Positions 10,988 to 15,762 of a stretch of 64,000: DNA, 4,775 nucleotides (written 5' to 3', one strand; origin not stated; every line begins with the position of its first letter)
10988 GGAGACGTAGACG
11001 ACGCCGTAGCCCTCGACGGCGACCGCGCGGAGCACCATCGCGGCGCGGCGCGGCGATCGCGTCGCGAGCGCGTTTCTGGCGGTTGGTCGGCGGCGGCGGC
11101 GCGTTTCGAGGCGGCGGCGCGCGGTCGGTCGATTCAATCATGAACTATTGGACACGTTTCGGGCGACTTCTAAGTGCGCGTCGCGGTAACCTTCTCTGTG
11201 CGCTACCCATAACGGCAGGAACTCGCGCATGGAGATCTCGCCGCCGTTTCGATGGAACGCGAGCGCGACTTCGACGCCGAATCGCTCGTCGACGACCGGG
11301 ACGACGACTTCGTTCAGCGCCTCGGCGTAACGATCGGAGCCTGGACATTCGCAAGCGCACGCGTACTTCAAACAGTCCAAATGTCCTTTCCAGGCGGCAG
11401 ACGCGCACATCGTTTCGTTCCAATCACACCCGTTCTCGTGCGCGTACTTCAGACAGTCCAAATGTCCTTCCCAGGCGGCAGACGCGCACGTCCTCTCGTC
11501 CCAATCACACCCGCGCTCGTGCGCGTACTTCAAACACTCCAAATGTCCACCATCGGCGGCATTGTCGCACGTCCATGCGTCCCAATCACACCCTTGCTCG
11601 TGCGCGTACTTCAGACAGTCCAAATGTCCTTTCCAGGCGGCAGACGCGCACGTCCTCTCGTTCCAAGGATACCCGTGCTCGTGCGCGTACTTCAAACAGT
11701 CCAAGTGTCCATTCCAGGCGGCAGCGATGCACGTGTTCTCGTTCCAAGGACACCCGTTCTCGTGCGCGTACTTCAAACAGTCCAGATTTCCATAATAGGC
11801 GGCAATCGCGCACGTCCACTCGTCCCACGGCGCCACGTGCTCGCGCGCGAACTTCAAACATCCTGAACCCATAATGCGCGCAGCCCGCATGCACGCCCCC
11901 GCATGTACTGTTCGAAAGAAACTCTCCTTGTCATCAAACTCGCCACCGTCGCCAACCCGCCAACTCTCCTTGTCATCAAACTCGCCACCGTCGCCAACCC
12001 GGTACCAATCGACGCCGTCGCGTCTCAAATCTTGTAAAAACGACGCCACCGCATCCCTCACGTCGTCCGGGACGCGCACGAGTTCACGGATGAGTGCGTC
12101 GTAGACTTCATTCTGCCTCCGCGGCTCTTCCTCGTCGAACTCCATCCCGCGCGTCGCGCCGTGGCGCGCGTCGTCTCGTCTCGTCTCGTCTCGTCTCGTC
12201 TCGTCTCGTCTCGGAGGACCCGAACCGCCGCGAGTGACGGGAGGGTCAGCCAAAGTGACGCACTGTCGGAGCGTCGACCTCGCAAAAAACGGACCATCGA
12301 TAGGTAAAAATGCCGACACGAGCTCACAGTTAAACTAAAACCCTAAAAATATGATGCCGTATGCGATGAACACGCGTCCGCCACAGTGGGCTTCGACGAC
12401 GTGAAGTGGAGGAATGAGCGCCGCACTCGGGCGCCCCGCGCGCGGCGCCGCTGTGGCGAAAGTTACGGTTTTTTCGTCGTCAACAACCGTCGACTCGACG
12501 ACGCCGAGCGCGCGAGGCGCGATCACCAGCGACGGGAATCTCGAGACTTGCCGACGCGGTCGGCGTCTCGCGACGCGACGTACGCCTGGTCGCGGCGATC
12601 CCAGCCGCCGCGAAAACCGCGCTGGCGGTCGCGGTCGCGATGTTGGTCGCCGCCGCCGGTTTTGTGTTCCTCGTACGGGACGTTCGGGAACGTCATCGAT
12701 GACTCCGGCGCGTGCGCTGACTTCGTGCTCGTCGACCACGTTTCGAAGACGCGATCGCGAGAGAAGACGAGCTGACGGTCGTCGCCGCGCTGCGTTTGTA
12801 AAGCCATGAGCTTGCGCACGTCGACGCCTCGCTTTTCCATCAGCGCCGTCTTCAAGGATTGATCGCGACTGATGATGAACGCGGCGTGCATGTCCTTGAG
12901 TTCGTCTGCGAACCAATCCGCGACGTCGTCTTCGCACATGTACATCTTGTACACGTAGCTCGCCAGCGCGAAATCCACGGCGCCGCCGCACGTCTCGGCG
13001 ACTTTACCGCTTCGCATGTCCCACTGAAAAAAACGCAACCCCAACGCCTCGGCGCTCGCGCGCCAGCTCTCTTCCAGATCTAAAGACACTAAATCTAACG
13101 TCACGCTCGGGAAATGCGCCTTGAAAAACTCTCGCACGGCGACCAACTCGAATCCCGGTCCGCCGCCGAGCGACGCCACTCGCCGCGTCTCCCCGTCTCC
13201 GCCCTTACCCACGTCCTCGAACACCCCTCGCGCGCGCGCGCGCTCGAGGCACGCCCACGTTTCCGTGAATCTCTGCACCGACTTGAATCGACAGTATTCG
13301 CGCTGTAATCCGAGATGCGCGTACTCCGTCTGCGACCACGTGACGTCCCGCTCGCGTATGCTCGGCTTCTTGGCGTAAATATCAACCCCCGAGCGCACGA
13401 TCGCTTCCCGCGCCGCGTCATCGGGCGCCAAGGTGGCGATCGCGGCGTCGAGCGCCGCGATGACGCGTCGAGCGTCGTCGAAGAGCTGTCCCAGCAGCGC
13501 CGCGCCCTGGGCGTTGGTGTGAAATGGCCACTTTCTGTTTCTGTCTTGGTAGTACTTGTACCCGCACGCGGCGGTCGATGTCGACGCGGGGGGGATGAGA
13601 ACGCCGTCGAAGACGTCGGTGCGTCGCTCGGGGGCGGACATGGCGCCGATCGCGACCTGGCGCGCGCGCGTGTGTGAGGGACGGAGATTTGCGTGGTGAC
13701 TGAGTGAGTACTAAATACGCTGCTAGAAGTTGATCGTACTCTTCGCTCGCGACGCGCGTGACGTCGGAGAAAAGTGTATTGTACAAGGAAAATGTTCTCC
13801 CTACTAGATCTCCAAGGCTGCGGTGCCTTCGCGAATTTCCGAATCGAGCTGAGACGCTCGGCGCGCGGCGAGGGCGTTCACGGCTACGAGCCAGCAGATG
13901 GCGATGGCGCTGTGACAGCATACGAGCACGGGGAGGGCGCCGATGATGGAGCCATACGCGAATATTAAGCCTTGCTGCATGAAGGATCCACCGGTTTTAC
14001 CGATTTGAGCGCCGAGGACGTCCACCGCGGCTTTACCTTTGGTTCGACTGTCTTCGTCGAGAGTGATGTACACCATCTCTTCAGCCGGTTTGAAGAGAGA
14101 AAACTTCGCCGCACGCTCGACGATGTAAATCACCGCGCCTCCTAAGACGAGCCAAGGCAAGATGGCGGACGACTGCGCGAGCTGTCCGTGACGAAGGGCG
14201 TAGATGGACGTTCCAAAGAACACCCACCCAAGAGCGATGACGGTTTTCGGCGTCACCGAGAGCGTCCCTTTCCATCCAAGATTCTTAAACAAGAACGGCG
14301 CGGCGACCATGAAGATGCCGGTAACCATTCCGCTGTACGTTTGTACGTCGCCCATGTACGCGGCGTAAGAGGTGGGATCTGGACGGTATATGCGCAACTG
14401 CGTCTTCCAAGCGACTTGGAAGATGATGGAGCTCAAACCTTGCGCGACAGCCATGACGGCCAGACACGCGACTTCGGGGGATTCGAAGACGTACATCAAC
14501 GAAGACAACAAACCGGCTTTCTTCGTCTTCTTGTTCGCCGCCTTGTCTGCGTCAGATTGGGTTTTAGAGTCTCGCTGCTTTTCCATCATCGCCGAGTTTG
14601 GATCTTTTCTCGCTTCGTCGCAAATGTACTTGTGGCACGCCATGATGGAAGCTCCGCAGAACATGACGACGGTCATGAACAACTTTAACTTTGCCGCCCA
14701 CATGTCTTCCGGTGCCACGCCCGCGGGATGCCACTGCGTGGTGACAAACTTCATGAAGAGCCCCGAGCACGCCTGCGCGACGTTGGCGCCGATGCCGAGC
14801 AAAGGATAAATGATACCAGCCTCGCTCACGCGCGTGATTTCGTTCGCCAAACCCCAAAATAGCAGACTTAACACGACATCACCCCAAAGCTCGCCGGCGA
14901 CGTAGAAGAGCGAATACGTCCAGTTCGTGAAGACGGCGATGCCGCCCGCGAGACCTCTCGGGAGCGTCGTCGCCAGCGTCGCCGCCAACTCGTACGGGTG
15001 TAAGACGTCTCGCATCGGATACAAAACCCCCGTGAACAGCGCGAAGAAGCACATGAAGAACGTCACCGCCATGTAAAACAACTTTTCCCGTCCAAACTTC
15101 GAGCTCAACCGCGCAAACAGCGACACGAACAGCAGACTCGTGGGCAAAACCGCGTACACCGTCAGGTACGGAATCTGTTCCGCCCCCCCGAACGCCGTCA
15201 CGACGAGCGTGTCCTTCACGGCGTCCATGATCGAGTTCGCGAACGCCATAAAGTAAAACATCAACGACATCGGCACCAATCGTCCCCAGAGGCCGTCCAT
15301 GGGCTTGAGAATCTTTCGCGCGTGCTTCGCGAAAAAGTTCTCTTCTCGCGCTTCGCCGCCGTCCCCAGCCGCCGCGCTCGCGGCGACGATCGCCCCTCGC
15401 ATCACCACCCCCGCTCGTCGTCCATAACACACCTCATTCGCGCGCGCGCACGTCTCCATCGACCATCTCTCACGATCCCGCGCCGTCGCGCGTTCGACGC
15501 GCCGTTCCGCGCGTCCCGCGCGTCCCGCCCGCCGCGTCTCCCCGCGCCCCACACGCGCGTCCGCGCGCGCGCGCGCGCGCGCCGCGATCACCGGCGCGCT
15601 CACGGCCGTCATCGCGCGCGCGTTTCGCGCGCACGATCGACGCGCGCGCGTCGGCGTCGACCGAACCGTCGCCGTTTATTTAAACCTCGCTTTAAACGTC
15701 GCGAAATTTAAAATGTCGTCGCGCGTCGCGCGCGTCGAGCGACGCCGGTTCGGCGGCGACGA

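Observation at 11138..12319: Fast-evolving ankyrin-like 27-aa repeat gene with three nested repeat layers (81-bp array, 42-bp duplication, in-frame (CGTCT)8)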

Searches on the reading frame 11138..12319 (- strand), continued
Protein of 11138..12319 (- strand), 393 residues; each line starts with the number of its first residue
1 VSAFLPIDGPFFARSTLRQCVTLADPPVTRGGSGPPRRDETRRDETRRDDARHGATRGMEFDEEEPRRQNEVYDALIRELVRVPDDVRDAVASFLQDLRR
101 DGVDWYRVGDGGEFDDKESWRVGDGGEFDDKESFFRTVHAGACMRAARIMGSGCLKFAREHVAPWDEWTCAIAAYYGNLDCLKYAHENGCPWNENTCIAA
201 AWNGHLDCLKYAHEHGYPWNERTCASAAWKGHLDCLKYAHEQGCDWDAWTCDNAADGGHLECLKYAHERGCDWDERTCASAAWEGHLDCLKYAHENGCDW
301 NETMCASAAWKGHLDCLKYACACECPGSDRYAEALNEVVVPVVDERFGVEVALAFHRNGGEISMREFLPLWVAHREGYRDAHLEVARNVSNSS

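Call 79: search_solved_structures(query=window:11141-12145:-, max_evalue=0.001, show_alignments=1)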
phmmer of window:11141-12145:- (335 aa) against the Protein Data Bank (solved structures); distinct sequences matched with E-value up to 0.001: 27.
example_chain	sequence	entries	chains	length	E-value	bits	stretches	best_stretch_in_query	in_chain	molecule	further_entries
4qfv_A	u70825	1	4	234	2.2e-09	40.2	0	142-217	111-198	ANK-N5C-281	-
6mol_A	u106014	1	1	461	3.1e-09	39.7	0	143-260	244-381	Monoextended DARPin R12 (M_R12)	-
5le2_A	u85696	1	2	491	8.8e-09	38.2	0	142-260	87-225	DDD_D12_15_D12_15_D12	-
4o60_A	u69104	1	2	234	4.3e-07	32.7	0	168-259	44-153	ANK-N5C-317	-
5lec_A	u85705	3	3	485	1.2e-06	31.2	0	221-259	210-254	DDD_D12_12_D12_12_D12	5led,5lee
5le3_A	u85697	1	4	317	1.4e-06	30.9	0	114-257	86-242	DD_D12_09_D12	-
5leb_A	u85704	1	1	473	1.5e-06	30.9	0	223-260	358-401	DDD_D12_06_D12_06_D12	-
7ujj_G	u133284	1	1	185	5.7e-06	29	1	168-261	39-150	DARPin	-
6ndz_B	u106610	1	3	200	7.7e-06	28.5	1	114-245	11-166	Designed repeat binding protein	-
5le7_A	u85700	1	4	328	1.4e-05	27.7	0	142-258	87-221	DD_D12_13_D12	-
5le8_A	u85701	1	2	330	1.4e-05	27.7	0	142-259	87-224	DD_D12_15_D12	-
5lem_A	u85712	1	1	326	4.3e-05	26.1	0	168-261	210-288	DD_Off7_11_3G124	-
5le9_A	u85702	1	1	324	5.3e-05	25.8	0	169-243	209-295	DD_Off7_09_3G124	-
5lel_A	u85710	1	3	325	5.4e-05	25.7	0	169-243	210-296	DD_Off7_10_3G124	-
5mak_A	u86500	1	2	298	5.5e-05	25.7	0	196-269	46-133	R7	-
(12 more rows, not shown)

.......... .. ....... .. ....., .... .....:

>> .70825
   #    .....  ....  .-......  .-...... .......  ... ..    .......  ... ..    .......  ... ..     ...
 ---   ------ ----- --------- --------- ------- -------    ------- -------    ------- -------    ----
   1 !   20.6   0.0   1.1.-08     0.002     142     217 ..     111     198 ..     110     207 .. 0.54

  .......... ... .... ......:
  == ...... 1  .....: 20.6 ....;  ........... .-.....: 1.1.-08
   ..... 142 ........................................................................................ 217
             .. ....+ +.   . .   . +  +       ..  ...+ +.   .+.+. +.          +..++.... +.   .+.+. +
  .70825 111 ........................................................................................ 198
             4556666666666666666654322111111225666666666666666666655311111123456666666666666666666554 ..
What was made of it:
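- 11348..11872 (-): Ankyrin array. Six 27-residue (81-bp) units lie at 11872-11792, 11791-11711, 11710-11630, 11629-11549, 11548-11468 and 11467-11387, followed by a C-terminal capping half-unit. The repeat aligns to 33-residue consensus ANK with a 6-residue gap per repeat (call 79).
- On Ankyrin repeat (Pfam clan Ank): The alignment to consensus ANK needs a 6-residue gap in the loop of each repeat (call 79).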

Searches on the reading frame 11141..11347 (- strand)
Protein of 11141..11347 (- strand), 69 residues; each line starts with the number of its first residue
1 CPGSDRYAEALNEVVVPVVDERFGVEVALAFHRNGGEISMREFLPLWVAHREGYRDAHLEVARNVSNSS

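Call 40: search_protein_families(library=pfam, proteins=[window:11141-11347:-], max_evalue=10)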
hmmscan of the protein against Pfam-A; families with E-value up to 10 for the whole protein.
seq(69 aa): 1 family
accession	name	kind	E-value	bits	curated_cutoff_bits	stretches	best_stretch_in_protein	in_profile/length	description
PF07527.18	Hairy_orange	-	0.13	12.9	25.3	1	50-68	2-20/40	Hairy Orange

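Call 58: find_homologous_proteins(query=window:11141-11347:-, max_evalue=0.001)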
Query seq(69 aa) (69 aa): 9 proteins with E <= 0.001 among 10 candidates.
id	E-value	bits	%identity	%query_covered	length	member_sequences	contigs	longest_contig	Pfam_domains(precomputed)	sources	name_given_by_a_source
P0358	8.9e-39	148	100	100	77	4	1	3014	-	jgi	jgi:hypothetical protein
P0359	6.4e-30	120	89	93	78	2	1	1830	-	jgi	jgi:hypothetical protein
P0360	8.2e-29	116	86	94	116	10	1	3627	PF13857.13,PF13637.13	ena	-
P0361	8.9e-29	116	86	94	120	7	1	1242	-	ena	-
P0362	7.8e-28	113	80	100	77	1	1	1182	-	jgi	jgi:hypothetical protein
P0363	3.4e-20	89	70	93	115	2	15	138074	-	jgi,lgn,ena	-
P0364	1.1e-19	88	93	62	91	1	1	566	-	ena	-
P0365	2.6e-18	83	66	99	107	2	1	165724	-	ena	-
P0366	6.1e-17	79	75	86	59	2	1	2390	-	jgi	jgi:hypothetical protein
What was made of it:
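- Tried and rejected: A word-index search with the 69-aa C-domain returned only 9 short fragments and no named species (call 58).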

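Call 66: search_protein_representatives(protein=window:11141-11347:-)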
Query: 69 residues. Proteins with E-value up to 0.001 (for the whole library): 13; up to 1e-10: 9; up to 1e-30: 1. The best 13 are listed.
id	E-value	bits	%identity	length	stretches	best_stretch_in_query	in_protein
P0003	6.9e-34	130.8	91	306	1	1-69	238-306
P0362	2.5e-28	113.2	80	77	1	1-69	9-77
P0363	1.1e-20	89.1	70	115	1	4-67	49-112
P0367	2.9e-20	87.7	72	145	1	2-65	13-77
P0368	1.5e-19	85.5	70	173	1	2-65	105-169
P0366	1.9e-17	78.8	76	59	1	11-69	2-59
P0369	1.2e-16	76.3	68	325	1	1-64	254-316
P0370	1.5e-16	76.0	68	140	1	1-64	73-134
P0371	5.4e-14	67.9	36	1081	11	10-37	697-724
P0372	7.2e-09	51.8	67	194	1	22-66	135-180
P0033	6.2e-06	42.5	44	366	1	1-64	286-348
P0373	5.7e-05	39.4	77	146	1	4-34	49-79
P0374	5.5e-04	36.3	27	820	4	2-57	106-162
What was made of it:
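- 11141..11347 (-): C-terminal 69-residue helical domain (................................), restricted to this lineage and of unknown function. Only 13 representative proteins in 1.84 billion match it (call 66).
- The C-domain is restricted to a handful of Ostreococcus-like clusters (call 66).
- Tried and rejected: The exhaustive representative search was more useful (call 66).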

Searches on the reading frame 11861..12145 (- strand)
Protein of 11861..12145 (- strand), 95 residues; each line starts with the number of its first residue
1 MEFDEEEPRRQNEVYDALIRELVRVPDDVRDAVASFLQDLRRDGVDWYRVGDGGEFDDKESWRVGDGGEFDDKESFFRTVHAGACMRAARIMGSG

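Call 40: search_protein_families(library=pfam, proteins=[window:11861-12145:-], max_evalue=10)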
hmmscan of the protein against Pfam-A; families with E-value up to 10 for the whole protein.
seq(95 aa): 1 family
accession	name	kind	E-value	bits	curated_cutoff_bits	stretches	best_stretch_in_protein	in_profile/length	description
PF05402.18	PqqD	-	0.056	14.2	23.4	1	10-44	31-65/67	Coenzyme PQQ synthesis protein D (PqqD)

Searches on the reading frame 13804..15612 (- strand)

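Call 15: search_protein_families(library=pfam, proteins=[window:13804-15612:-])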
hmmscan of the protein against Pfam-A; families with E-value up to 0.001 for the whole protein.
window:13804-15612:- (602 aa): 1 family
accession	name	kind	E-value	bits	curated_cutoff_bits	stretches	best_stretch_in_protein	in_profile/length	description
PF03219.20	TLC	-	4.9e-120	402.1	21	1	109-582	23-488/491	TLC ATP/ADP transporter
